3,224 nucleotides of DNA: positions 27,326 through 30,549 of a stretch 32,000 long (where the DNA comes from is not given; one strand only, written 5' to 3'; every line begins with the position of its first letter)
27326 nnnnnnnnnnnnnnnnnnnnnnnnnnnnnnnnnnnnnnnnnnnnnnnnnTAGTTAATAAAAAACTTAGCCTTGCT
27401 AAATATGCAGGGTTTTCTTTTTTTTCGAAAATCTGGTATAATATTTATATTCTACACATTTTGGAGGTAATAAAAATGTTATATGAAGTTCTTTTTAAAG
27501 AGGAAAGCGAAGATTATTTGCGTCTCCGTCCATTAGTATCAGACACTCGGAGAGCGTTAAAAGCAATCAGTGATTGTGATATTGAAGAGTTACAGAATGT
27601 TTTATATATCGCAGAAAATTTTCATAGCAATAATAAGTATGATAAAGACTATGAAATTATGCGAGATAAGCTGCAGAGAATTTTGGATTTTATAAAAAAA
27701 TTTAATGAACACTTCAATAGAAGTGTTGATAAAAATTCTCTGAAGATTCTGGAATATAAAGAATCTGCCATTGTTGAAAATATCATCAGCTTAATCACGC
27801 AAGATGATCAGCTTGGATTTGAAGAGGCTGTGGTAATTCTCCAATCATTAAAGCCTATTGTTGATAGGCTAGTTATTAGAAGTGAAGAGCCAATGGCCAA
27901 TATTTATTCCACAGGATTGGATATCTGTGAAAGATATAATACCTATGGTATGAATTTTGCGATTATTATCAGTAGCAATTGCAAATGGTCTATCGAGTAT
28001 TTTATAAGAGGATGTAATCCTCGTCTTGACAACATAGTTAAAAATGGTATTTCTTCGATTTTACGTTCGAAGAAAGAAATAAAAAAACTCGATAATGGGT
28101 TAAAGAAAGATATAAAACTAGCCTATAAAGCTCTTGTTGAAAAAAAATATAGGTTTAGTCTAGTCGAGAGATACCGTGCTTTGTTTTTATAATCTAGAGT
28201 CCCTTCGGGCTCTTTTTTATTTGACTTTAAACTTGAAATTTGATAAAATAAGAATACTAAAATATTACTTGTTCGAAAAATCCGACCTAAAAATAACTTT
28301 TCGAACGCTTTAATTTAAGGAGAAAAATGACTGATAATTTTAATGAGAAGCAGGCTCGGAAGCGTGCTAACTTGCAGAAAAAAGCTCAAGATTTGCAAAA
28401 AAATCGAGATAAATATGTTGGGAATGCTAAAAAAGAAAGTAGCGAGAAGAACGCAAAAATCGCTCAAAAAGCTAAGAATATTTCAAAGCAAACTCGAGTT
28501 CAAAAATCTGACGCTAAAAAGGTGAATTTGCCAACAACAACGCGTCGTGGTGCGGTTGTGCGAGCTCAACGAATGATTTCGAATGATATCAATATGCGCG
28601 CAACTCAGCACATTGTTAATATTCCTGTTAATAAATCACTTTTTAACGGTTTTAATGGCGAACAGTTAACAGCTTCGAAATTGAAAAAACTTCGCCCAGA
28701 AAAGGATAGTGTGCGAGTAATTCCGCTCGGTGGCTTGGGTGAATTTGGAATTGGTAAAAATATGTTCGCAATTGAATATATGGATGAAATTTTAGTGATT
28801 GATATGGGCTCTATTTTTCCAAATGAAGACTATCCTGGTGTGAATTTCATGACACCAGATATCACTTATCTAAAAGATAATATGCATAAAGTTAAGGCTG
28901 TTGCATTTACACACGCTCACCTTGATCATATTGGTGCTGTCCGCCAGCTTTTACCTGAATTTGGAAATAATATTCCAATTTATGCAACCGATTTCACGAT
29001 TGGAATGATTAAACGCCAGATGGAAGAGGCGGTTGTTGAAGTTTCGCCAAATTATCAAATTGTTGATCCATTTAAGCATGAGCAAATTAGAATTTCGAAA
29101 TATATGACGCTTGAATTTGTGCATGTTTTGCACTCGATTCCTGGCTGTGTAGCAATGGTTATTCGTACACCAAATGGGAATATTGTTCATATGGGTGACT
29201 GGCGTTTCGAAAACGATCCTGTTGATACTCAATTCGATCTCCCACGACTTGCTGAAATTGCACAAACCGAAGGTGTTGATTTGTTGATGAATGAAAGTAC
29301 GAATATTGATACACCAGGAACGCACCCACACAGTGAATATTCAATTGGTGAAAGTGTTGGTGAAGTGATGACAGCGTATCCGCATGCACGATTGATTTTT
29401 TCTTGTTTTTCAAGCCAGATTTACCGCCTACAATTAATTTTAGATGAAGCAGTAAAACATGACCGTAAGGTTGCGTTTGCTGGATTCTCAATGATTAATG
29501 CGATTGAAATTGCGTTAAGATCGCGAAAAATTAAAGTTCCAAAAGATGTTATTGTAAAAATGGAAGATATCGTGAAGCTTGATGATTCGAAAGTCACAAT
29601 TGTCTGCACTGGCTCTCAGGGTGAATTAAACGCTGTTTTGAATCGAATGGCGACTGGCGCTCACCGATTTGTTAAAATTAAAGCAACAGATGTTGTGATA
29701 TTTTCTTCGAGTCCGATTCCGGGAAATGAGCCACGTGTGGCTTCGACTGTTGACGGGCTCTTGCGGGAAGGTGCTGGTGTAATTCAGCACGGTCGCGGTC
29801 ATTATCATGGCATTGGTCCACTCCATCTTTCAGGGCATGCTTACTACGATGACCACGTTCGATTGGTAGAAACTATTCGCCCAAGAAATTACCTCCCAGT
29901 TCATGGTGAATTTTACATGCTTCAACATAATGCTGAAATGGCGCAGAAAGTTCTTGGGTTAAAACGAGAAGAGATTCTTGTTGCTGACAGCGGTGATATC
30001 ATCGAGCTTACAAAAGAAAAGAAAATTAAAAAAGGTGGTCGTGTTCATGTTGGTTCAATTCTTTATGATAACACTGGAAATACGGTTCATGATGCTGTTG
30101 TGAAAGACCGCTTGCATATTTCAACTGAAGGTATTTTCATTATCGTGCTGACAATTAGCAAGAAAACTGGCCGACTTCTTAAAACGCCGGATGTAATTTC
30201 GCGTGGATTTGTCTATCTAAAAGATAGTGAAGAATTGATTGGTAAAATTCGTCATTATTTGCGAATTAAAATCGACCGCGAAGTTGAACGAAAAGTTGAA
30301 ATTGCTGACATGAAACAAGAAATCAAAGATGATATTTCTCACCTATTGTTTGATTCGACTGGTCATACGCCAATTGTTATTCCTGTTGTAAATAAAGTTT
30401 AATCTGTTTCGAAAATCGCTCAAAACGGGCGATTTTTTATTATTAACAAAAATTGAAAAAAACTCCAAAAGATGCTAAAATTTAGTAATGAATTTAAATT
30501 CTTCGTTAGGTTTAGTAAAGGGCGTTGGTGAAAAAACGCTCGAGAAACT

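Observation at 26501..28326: Low-GC two-gene cassette of unknown function (4-TM membrane protein plus helical soluble protein) between a COG0523 GTPase and RNase J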

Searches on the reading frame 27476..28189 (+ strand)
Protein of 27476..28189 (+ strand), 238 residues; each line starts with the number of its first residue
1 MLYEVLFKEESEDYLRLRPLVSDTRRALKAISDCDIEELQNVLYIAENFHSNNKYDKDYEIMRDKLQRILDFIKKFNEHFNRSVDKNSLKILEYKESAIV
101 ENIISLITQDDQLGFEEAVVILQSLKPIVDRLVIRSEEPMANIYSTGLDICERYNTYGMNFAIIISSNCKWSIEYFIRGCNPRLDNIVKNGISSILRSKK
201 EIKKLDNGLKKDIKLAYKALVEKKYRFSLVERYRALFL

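Call 8: search_protein_families(library=pfam, proteins=[window:27476-28189:+], max_evalue=1)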
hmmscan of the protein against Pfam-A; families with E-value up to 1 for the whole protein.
window:27476-28189:+ (238 aa): 1 family
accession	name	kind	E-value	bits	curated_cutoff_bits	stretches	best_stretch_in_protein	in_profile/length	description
PF01474.22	DAHP_synth_2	-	0.071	12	27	1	24-82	160-218/438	Class-II DAHP synthetase family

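Call 9: search_protein_families(library=padloc, proteins=[window:27476-28189:+], max_evalue=1)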
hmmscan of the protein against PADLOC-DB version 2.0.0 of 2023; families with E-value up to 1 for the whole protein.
window:27476-28189:+ (238 aa): 0 families

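Call 10: search_protein_families(library=ncbifam, proteins=[window:27476-28189:+], max_evalue=1)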
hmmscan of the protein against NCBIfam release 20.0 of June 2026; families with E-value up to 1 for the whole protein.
window:27476-28189:+ (238 aa): 0 families

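Call 11: search_protein_families(library=phrogs, proteins=[window:27476-28189:+], max_evalue=1)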
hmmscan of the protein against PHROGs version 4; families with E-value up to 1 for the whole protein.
window:27476-28189:+ (238 aa): 3 families
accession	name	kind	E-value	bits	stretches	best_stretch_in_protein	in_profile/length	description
phrog_21358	-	tail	0.01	15.8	1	39-114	284-356/448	tail length tape measure protein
phrog_37154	-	unknown function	0.033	15.3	1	31-103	28-104/132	-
phrog_19543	-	unknown function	0.12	13.9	0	72-88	24-40/86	-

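Call 13: find_homologous_proteins(query=window:27476-28189:+, max_evalue=0.01)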
Query window:27476-28189:+ (238 aa): 107 proteins with E <= 0.01 among 847 candidates.
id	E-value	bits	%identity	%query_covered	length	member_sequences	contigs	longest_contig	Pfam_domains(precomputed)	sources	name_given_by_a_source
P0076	1.5e-142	491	97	100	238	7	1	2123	-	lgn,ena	-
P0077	8.0e-140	482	94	100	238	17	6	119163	-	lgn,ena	-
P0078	1.1e-139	481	94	100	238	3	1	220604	-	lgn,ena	-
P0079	2.9e-137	473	92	100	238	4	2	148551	-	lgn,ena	-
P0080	1.2e-134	465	91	100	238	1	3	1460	-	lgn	-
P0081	2.4e-131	454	90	100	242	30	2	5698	-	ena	-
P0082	2.4e-126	438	87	100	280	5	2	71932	-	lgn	-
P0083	4.5e-126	437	87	100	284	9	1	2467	-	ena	-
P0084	2.9e-123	428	86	98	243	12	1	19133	-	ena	-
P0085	2.4e-122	425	83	100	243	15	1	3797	-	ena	-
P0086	1.5e-121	422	84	100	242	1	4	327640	-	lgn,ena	-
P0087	2.2e-121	421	84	100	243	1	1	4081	-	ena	-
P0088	2.5e-115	402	80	98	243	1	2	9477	-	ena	-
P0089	5.3e-115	401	80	100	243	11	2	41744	-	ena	-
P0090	2.6e-94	333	70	100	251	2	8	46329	-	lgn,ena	-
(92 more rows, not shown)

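Call 28: predict_structure(alignment_id=A2)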
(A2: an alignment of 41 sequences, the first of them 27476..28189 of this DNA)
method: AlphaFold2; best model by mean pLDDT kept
length: 238 residues; sequences in the alignment: 41
mean_pLDDT: 87.0   pTM: 0.84
mean pLDDT of the five models: 87.0, 83.7, 81.3, 79.1, 51.0
residues with pLDDT >= 90: 115; 70-90: 111; 50-70: 12; < 50: 0
segments of 3 or more residues with pLDDT < 50: none
pLDDT, mean of each block of 10 residues (from residue 1): 79 78 92 91 85 73 90 91 74 82 90 90 90 80 91 90 83 81 91 95 91 94 96 94
secondary structure, 60 per line:
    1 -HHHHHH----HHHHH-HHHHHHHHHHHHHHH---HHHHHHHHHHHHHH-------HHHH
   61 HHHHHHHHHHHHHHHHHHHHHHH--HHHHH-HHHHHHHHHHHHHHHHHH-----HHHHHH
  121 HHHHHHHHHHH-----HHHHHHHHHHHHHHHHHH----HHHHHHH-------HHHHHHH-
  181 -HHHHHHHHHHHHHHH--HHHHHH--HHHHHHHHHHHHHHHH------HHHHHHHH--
elements in order: H2-7 H12-16 H18-32 H36-49 H57-83 H86-90 H92-109 H115-131 H137-154 H159-165 H173-179 H182-196 H199-204 H207-222 H229-236

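Call 32: fold_search(model_id=the predicted structure, library=pdb)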
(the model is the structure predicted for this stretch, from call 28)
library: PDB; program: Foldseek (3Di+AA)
matches with E <= 10: 428; with E <= 0.001: 0
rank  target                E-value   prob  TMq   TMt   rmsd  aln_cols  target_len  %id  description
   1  2o98_B                1.1e-01  0.84  0.32  0.32  13.1       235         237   12  Structure of the 14-3-3 / H+-ATPase plant complex (released 2007-04-03)
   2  9lry_B                2.0e-01  0.44  0.25  0.24  17.3       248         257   12  Straight and symmetrical filament of the spirochete periplasmic flagella of Leptospira biflexa (released 2025-12-24)
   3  3e6y_B                2.1e-01  0.72  0.33  0.33  13.2       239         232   12  Structure of 14-3-3 in complex with the differentiation-inducing agent Cotylenin A (released 2009-03-10)
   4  8qtc_A                2.3e-01  0.72  0.32  0.32  12.9       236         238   12  Crystal structure of Arabidopsis thaliana 14-3-3 omega in complex with a phosphopeptide from the transcription factor  (released 2023-11-15)
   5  1o9e                  2.8e-01  0.75  0.35  0.36  14.0       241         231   12  Structural view of a fungal toxin acting on a 14-3-3 regulatory complex (released 2003-03-06)
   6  3e6y_A                2.8e-01  0.60  0.30  0.31  13.1       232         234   13  Structure of 14-3-3 in complex with the differentiation-inducing agent Cotylenin A (released 2009-03-10)
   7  7v9b_A                3.9e-01  0.44  0.29  0.30  13.2       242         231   11  Crystal Structure of 14-3-3 epsilon with FOXO3a peptide (released 2022-08-31)
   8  7xbq_A                4.1e-01  0.60  0.33  0.33  13.0       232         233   12  Crystal structure of potato 14-3-3 protein St14f (released 2022-07-20)
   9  5cwd                  4.1e-01  0.41  0.26  0.31   9.8       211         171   11  Crystal structure of de novo designed helical repeat protein DHR7 (released 2015-12-16)
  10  5yqg_C                4.9e-01  0.47  0.31  0.31  12.9       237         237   10  The structure of 14-3-3 and pNumb peptide (released 2018-02-07)
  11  5nwk_B                4.9e-01  0.38  0.31  0.30  13.2       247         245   10  14-3-3c in complex with CPP and fusicoccin (released 2017-11-22)
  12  4gyo_B                4.9e-01  0.35  0.25  0.20  11.4       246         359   12  Crystal Structure of Rap Protein Complexed with Competence and Sporulation Factor (released 2013-04-03)
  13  1o9d_A                5.2e-01  0.44  0.32  0.33  13.2       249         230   12  Structural view of a fungal toxin acting on a 14-3-3 regulatory complex (released 2003-03-06)
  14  8qtc_B                5.4e-01  0.44  0.31  0.31  13.0       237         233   13  Crystal structure of Arabidopsis thaliana 14-3-3 omega in complex with a phosphopeptide from the transcription factor  (released 2023-11-15)
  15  6nqy_B                5.4e-01  0.21  0.23  0.24  16.8       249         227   12  Flagellar protein FcpA from Leptospira biflexa / ab-centered monoclinic form (released 2020-01-29)
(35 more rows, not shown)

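Call 35: fold_search(model_id=the predicted structure, library=viral)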
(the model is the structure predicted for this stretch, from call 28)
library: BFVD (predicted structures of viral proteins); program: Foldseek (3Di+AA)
matches with E <= 10: 168; with E <= 0.001: 0
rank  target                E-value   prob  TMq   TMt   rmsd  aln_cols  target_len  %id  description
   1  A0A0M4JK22            1.6e-01  0.63  0.31  0.17  14.3       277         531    9  (no name in the UniProt tables at hand)
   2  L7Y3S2                6.0e-01  0.10  0.17  0.11  14.2       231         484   15  Putative ankyrin repeat protein [Megavirus lba]
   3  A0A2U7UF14            6.2e-01  0.21  0.24  0.20  14.1       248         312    9  Uncharacterized protein [Pandoravirus macleodensis]
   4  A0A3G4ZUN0            7.9e-01  0.15  0.24  0.19  14.4       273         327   17  Uncharacterized protein [Edafosvirus sp.]
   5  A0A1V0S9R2            8.6e-01  0.12  0.18  0.17  15.0       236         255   10  Ankyrin repeat protein [Catovirus CTV1]
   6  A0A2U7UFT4            8.6e-01  0.08  0.15  0.09  14.4       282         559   11  Ankyrin repeat domain containing protein [Pandoravirus macleodensis]
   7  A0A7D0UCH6            8.6e-01  0.07  0.15  0.12  19.8       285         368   12  (no name in the UniProt tables at hand)
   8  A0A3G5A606            9.4e-01  0.05  0.15  0.13  21.6       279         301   11  Uncharacterized protein [Harvfovirus sp.]
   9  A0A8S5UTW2            9.9e-01  0.15  0.27  0.11  23.2       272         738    9  Uncharacterized protein [Myoviridae sp. ctYA416]
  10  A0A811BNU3            9.9e-01  0.06  0.16  0.08  19.9       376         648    9  F-box domain containing protein [Pandoravirus japonicus]
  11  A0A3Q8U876            1.1e+00  0.12  0.21  0.11  12.3       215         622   13  Ankyrin repeat protein [Megavirus baoshan]
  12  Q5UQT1                1.1e+00  0.08  0.19  0.18  17.5       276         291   13  Uncharacterized protein R336 [Acanthamoeba polyphaga mimivirus]
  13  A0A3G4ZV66            1.2e+00  0.08  0.18  0.12  18.4       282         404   13  Uncharacterized protein [Edafosvirus sp.]
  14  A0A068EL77            1.2e+00  0.08  0.18  0.13  15.9       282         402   13  Ankyrin repeat protein [Penguinpox virus]
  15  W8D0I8                1.4e+00  0.08  0.18  0.13  20.7       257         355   10  Uncharacterized protein [Erwinia phage PhiEaH1]
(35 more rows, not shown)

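Call 45: search_protein_representatives(alignment_id=A2)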
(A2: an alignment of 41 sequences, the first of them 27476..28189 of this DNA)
Query: 41 sequences, 243 profile positions. Proteins with E-value up to 0.001 (for the whole library): 10; up to 1e-10: 5; up to 1e-30: 3. The best 10 are listed.
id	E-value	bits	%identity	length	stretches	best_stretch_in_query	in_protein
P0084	7.3e-126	434.7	-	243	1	1-243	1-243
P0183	2.0e-35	138.6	-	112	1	9-95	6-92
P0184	8.4e-31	123.5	-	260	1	2-243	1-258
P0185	1.2e-23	100.1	-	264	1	59-243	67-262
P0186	2.2e-15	73.0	-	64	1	1-43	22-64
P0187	9.8e-09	51.2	-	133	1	142-238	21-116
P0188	7.3e-08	48.3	-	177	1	101-243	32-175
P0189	2.0e-07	46.9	-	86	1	203-243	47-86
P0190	1.9e-04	37.1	-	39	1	1-31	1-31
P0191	3.7e-04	36.2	-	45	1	100-129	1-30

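Call 47: search_solved_structures(query=A2, max_evalue=10)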
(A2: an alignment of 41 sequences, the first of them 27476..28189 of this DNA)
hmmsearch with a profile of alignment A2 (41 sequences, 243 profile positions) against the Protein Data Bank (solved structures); distinct sequences matched with E-value up to 10: 9.
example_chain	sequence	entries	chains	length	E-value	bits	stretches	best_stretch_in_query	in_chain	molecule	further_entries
1m4a_A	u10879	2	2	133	0.07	15.6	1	12-80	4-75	interleukin-2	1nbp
4lgd_E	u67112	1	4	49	0.23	13.9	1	40-75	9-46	Ras association domain family member 5, RASSF5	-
4oh8_B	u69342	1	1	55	0.29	13.6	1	40-75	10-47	Ras association domain-containing protein 5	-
1dth_A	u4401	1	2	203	0.38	13.2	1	50-100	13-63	ATROLYSIN C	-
1atl_A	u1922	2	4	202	0.38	13.2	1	50-100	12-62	Snake venom metalloproteinase atrolysin-D | ATROLYSIN C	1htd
6zfe_A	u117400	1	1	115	0.45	13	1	82-130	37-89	Protein S100-A9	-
6ofs_A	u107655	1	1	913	0.92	11.9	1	34-109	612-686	Probable zinc protease PqqL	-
2ymy_A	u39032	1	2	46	1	11.8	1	43-75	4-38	RAS ASSOCIATION DOMAIN-CONTAINING PROTEIN 5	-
4bne_A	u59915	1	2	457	6.3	9.2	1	161-239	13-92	PROTEIN KINASE C AND CASEIN KINASE SUBSTRATE IN NEURONS PROTEIN 2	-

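Call 49: find_encoding_contigs(protein=P0185, flank=6000, max_places=4)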
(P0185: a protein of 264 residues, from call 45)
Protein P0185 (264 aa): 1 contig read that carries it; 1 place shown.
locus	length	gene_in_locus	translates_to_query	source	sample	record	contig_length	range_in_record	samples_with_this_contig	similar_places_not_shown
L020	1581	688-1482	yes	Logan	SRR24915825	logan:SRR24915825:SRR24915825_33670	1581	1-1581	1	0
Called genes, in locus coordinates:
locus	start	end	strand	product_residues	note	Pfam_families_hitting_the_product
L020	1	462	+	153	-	?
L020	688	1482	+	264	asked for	-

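Call 50: find_encoding_contigs(protein=P0188, flank=6000, max_places=4)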
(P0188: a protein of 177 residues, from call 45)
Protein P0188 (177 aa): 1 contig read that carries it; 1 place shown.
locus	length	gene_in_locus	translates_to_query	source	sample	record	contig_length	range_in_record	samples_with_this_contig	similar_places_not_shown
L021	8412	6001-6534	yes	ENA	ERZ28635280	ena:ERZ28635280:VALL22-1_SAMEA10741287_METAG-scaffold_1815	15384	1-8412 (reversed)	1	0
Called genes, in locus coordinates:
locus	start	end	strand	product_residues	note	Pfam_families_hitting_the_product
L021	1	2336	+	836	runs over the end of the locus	PF17900:Peptidase_M1_N, PF01433:Peptidase_M1, PF11838:ERAP1_C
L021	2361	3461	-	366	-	PF03193:RsgA_GTPase (faint), PF02492:cobW, PF07683:CobW_C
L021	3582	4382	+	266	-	-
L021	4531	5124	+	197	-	-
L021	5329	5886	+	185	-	-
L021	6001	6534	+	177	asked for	-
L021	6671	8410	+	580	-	?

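Call 84: find_related_loci(query=A2, collection=viral_contigs, flank=5000)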
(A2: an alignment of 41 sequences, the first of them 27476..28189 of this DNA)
Query A2 (238 aa) in viral_contigs; peptide patterns used: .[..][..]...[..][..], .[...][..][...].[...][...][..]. (x = any residue, [..] = any of these).
122 stretches matched a pattern, but none encodes a relative of the query by tblastn (E <= 1e-3).

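Call 87: search_dna_similar(query=window:27476-28189:+, collection=phages, mode=protein, max_evalue=0.1, max_rows=5)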
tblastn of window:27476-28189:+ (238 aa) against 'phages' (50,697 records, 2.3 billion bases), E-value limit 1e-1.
No match.

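Call 96: search_dna_similar(query=window:27476-28189:+, collection=plasmids, mode=protein, max_evalue=0.1, max_rows=5)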
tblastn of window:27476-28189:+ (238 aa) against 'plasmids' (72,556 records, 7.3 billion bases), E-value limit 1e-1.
No match.

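Call 103: search_protein_families(library=padloc, proteins=[L021:4531-5121:+, L021:5329-5883:+, L021:3582-4379:+, P0188, P0184, P0185], max_evalue=1)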
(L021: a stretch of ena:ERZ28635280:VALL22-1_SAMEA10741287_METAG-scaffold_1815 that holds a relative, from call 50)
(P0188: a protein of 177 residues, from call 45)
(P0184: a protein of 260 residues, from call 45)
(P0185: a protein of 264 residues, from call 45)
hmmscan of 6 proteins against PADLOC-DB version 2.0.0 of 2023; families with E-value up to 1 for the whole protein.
L021:4531-5121:+ (197 aa): 0 families

L021:5329-5883:+ (185 aa): 0 families

L021:3582-4379:+ (266 aa): 0 families

P0188 (177 aa): 0 families

P0184 (260 aa): 0 families

P0185 (264 aa): 0 families

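Call 104: search_protein_families(library=pfam, proteins=[L021:4531-5121:+, L021:5329-5883:+, P0188, P0184, P0185], max_evalue=0.1)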
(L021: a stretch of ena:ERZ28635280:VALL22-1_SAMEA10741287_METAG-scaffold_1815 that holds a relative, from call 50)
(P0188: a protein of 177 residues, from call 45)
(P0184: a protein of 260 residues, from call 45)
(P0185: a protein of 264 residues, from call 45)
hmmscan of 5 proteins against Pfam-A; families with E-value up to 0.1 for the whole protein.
L021:4531-5121:+ (197 aa): 1 family
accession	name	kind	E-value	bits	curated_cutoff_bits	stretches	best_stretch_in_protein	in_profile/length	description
PF11188.13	DUF2975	-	0.064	13.6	27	0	150-187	19-50/130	Protein of unknown function (DUF2975)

L021:5329-5883:+ (185 aa): 1 family
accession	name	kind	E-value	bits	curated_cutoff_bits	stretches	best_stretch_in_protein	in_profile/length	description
PF03904.18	DUF334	-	0.00021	22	30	0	16-50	24-61/123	Domain of unknown function (DUF334)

P0188 (177 aa): 0 families

P0184 (260 aa): 0 families

P0185 (264 aa): 1 family
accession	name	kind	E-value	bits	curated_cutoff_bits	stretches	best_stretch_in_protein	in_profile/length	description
PF10786.14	HI_0552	-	0.067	13.2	25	0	16-89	86-155/202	HI_0552 protein family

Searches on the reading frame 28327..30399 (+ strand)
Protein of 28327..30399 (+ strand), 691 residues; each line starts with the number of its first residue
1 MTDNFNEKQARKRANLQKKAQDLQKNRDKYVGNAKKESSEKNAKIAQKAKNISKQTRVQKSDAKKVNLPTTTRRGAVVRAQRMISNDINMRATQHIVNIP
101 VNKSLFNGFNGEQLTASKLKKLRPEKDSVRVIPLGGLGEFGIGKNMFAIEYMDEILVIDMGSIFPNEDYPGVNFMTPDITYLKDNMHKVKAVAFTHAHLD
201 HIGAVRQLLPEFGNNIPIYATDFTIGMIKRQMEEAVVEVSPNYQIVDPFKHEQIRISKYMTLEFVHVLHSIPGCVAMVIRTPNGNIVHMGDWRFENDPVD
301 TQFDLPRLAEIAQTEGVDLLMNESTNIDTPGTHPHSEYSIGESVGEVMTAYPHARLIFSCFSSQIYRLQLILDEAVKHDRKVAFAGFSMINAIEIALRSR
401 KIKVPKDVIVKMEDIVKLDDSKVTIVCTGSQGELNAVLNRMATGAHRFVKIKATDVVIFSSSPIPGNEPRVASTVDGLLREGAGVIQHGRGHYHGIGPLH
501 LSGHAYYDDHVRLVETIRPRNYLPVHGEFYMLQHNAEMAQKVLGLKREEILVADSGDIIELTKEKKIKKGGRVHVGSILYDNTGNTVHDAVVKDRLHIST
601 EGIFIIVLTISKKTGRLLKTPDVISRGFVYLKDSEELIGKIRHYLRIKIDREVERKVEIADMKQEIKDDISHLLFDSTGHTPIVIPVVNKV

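Call 8: search_protein_families(library=pfam, proteins=[window:28327-30399:+], max_evalue=1)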
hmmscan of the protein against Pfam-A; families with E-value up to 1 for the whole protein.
window:28327-30399:+ (691 aa): 8 families
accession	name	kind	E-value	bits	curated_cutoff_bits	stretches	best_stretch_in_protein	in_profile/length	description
PF22505.1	RNase_J_b_CASP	-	5.2e-42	143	27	1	354-478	2-126/126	Ribonuclease J, beta-CASP domain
PF17770.6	RNase_J_C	-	4.8e-22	79.3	23.8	1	591-691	1-102/102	Ribonuclease J C-terminal domain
PF12706.13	Lactamase_B_2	-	5.7e-13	49.4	27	1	182-325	24-165/200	Beta-lactamase superfamily domain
PF07521.17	RMMBL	-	1.9e-09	37.8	21.6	1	500-541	13-54/63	Zn-dependent metallo-hydrolase RNA specificity domain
PF00753.33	Lactamase_B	-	5.4e-09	36.7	22.7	1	188-303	43-161/196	Metallo-beta-lactamase superfamily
PF16661.11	Lactamase_B_6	-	0.00043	20.2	27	1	176-236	23-87/193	Metallo-beta-lactamase superfamily domain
PF03938.19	OmpH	-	0.27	11.9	32.4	0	3-61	22-83/141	Outer membrane protein (OmpH-like)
PF05499.17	DMAP1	-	0.45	10.9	25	0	10-83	14-90/167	DNA methyltransferase 1-associated protein 1 (DMAP1)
